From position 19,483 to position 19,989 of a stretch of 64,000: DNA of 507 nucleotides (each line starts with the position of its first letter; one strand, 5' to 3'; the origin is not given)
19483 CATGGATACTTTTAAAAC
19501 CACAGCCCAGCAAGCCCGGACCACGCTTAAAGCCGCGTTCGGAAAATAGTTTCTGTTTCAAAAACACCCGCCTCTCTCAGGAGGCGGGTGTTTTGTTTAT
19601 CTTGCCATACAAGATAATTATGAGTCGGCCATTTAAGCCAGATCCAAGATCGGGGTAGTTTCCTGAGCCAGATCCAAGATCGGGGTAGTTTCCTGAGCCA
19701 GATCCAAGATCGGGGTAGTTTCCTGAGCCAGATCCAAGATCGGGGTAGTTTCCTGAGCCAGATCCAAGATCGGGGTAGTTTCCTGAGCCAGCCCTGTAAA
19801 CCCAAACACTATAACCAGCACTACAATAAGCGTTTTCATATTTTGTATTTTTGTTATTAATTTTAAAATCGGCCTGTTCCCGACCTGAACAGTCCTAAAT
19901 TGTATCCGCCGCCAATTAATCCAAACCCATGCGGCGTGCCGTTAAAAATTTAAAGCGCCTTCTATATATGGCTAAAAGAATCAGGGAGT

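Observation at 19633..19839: Perfect 30-bp x5 tandem repeat encoding a candidate secreted repeat peptide (contingency-like locus)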

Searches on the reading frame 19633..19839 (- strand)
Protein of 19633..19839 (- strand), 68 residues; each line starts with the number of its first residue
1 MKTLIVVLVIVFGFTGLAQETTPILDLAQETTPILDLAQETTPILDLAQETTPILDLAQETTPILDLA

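Call 8: find_encoding_contigs(protein=window:19633-19839:-, flank=10000, max_places=10)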
Protein window:19633-19839:- (68 aa): no gene with exactly this product is on record in the collection.

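Call 9: search_protein_families(library=pfam, proteins=[window:19633-19839:-], max_evalue=0.01)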
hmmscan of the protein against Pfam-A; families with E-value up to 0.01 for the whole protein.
window:19633-19839:- (68 aa): 0 families

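Call 10: find_homologous_proteins(query=window:19633-19839:-, max_evalue=10)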
Query window:19633-19839:- (68 aa): 1 proteins with E <= 10 among 1 candidates.
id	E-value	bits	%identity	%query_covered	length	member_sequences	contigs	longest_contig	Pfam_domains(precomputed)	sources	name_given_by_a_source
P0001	1.3e-13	68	100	56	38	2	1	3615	-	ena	-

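Call 12: find_encoding_contigs(protein=P0001, flank=10000, max_places=10)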
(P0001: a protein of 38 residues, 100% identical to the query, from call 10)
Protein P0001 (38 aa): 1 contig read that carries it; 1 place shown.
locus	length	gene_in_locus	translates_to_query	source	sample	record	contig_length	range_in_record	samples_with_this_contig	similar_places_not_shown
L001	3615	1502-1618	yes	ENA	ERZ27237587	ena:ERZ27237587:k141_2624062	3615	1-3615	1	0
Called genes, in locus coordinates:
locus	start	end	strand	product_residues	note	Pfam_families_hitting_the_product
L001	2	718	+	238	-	?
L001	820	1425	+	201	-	-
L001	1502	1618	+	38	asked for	-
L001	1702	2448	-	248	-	-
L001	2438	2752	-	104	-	-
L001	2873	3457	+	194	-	PF09335:VTT_dom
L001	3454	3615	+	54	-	?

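Call 43: search_protein_representatives(protein=window:19633-19839:-)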
Query: 68 residues. Proteins with E-value up to 0.001 (for the whole library): 92; up to 1e-10: 12; up to 1e-30: 0. The best 92 are listed.
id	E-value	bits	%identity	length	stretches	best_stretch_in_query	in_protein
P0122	2.3e-28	112.6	39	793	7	13-61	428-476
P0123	4.1e-23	96.1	35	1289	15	20-68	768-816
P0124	3.0e-20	87.2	35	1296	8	19-67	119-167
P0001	4.1e-14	67.9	100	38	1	1-38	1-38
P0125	7.0e-14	67.1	37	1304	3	20-67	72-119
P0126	1.6e-13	66.0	74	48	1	1-47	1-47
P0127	1.1e-12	63.5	53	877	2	19-66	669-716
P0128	1.2e-12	63.3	31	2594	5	16-65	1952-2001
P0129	5.5e-12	61.2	64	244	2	21-67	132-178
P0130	5.6e-12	61.2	38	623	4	19-66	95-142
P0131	6.8e-12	60.9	52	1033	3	18-65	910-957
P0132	9.4e-12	60.5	30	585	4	17-67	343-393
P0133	1.2e-10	57.0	40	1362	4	21-66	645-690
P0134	2.2e-10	56.2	47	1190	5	19-64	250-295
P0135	9.1e-10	54.2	42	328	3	17-67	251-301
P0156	1.7e-06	44.0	57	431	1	17-66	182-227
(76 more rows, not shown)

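Call 46: find_encoding_contigs(protein=P0126, flank=6000, max_places=6)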
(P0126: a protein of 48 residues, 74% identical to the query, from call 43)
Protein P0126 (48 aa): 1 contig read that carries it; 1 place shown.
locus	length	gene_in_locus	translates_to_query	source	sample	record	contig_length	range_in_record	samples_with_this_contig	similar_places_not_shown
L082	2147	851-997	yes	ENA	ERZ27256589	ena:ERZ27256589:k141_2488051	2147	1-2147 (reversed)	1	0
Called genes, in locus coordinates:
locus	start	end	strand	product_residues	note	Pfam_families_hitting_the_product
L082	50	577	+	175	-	-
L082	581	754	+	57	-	-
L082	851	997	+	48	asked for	-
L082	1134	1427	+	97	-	-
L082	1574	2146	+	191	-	?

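Call 52: search_protein_families(library=ncbifam, proteins=[P0156, P0126, window:19633-19839:-, L082:50-577:+, L082:1134-1427:+, L082:1574-2146:+, L082:581-754:+], max_evalue=0.01)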
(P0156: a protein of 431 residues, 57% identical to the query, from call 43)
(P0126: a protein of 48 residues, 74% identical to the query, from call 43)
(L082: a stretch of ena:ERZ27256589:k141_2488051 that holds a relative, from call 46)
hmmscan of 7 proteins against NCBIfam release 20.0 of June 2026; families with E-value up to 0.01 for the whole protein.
P0156 (431 aa): 6 families
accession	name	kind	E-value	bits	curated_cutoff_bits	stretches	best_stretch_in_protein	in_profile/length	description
NF049966.1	QH_SP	equivalog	6.1e-20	71.5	165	1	223-418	29-212/219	subtilisin-like serine protease QhpE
TIGR03921.1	T7SS_mycosin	equivalog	3.6e-18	65.8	278.75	1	234-422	50-268/353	type VII secretion-associated serine protease mycosin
TIGR03895.1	protease_PatA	subfamily_domain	1.4e-09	37.3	421.05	1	271-397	46-176/606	PatA/PatG family cyanobactin maturation protease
NF040809.1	germ_prot_CspBA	exception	3.9e-05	21.5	1250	1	350-396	998-1043/1099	bifunctional germination protease/germinant receptor pseudoprotease CspBA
NF033595.1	denti_PrtP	equivalog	0.0003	19.5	300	1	307-395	359-454/606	dentilisin complex serine proteinase subunit PrtP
NF040553.1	SGO_0316_fam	subfamily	0.0017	16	1400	0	243-320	381-460/1486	SGO_0316/SGO_0317 family LPXTG-anchored serine peptidase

P0126 (48 aa): 0 families

window:19633-19839:- (68 aa): 0 families

L082:50-577:+ (175 aa): 0 families

L082:1134-1427:+ (97 aa): 0 families

L082:1574-2146:+ (191 aa): 18 families
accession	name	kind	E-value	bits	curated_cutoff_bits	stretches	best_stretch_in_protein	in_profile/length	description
TIGR03169.1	Nterm_to_SelD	hypoth_equivalog_domain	9e-13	48.3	310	1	83-184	69-165/365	pyridine nucleotide-disulfide oxidoreductase family protein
NF049943.1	SQR_III_seleno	exception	1.5e-11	43.8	525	1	3-152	2-143/406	type III sulfide quinone reductase, selenoprotein subtype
TIGR02374.1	nitri_red_nirB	equivalog_domain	1.8e-06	26.7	578.35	1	5-187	2-163/794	nitrite reductase large subunit NirB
TIGR03385.1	CoA_CoA_reduc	equivalog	4.1e-05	22.5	578.8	1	4-188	2-173/439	CoA-disulfide reductase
NF042949.2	3PPDioc_HcaD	equivalog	4.5e-05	22.4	450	1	3-190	3-168/386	3-phenylpropionate/cinnamic acid dioxygenase ferredoxin--NAD(+) reductase subunit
NF003437.0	PRK04965.1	equivalog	6.4e-05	22.1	392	1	3-186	4-163/378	NADH:flavorubredoxin reductase NorW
NF004943.0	PRK06292.2-1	equivalog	7.9e-05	21.6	432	1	100-187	122-194/456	dihydrolipoyl dehydrogenase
TIGR04369.1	fusion_not_SelD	hypoth_equivalog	9.4e-05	20.7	700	1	81-184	66-162/701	oxidoreductase/SelD-related fusion protein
NF007123.0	PRK09564.1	equivalog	0.00013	20.8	458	1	4-185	3-170/444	CoA-disulfide reductase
NF007614.0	PRK10262.1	equivalog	0.0002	20.6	644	1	79-140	74-134/321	thioredoxin-disulfide reductase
NF004776.0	PRK06116.1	equivalog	0.00033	19.8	480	1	73-186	98-189/450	glutathione-disulfide reductase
NF046103.1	NOXase_Strep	equivalog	0.00044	19.3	600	1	85-182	73-165/442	H2O-forming NADH oxidase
NF005313.0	PRK06847.1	subfamily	0.002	17.1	372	0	1-23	4-26/375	hypothetical protein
NF041087.1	bile_acid_BaiCD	equivalog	0.0026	15.9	825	0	87-186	441-525/642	bile acid Fe-S flavoenzyme BaiCD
TIGR01350.1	lipoamide_DH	equivalog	0.0041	15.9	408.8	0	97-189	117-195/461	dihydrolipoyl dehydrogenase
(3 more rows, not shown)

L082:581-754:+ (57 aa): 0 families

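Call 56: list_cluster_members(proteins=[P0001, P0126, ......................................, window:19756-19839:-, window:19696-19839:-, window:19666-19839:-])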
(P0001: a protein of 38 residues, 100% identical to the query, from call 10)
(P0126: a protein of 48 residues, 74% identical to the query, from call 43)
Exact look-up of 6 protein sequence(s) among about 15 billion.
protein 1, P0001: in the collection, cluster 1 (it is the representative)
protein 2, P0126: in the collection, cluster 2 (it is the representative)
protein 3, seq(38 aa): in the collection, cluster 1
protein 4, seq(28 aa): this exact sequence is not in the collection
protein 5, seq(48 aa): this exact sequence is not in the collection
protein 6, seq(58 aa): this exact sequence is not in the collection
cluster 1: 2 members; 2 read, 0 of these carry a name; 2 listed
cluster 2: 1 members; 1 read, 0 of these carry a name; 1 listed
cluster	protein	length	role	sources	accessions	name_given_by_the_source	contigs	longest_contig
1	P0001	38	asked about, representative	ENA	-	-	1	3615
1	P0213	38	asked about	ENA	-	-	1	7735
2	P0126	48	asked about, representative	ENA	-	-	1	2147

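Call 65: find_encoding_contigs(protein=P0156, flank=6000, max_places=4)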
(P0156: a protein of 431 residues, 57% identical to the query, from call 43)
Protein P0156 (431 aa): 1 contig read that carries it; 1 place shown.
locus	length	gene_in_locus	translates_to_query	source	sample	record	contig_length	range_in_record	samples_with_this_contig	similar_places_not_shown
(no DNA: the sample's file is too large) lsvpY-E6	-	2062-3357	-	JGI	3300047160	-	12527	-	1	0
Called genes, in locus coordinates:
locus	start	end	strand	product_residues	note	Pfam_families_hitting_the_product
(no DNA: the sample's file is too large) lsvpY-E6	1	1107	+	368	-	?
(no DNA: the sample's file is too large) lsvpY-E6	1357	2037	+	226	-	-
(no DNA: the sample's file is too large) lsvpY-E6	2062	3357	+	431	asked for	PF00082:Peptidase_S8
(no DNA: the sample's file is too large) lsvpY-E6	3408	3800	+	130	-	-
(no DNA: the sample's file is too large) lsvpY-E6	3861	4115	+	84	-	-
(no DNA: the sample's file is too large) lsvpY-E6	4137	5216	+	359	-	PF03576:Peptidase_S58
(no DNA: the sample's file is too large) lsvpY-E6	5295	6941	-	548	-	PF00756:Esterase (weak)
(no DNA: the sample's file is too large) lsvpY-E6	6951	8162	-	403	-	PF01875:Memo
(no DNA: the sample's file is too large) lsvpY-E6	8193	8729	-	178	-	PF00588:SpoU_methylase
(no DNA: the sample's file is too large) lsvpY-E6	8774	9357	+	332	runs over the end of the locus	PF00535:Glycos_transf_2, PF10111:Glyco_tranf_2_2 (weak)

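Call 66: predict_structure(protein=window:19633-19839:-)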
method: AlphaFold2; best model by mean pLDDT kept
length: 68 residues; sequences in the alignment: 1
mean_pLDDT: 58.5   pTM: 0.25
mean pLDDT of the five models: 58.5, 58.1, 57.0, 56.4, 51.8
residues with pLDDT >= 90: 0; 70-90: 14; 50-70: 51; < 50: 3
segments of 3 or more residues with pLDDT < 50: none
pLDDT, mean of each block of 10 residues (from residue 1): 80 65 53 53 53 53 51
secondary structure, 60 per line:
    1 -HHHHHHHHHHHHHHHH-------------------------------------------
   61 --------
elements in order: H2-17

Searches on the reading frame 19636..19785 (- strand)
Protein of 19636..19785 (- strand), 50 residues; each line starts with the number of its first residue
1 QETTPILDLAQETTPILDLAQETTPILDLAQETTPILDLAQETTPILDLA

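Call 63: search_solved_structures(query=window:19636-19785:-, max_evalue=10, show_alignments=2)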
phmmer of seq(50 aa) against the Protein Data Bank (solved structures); distinct sequences matched with E-value up to 10: 0.
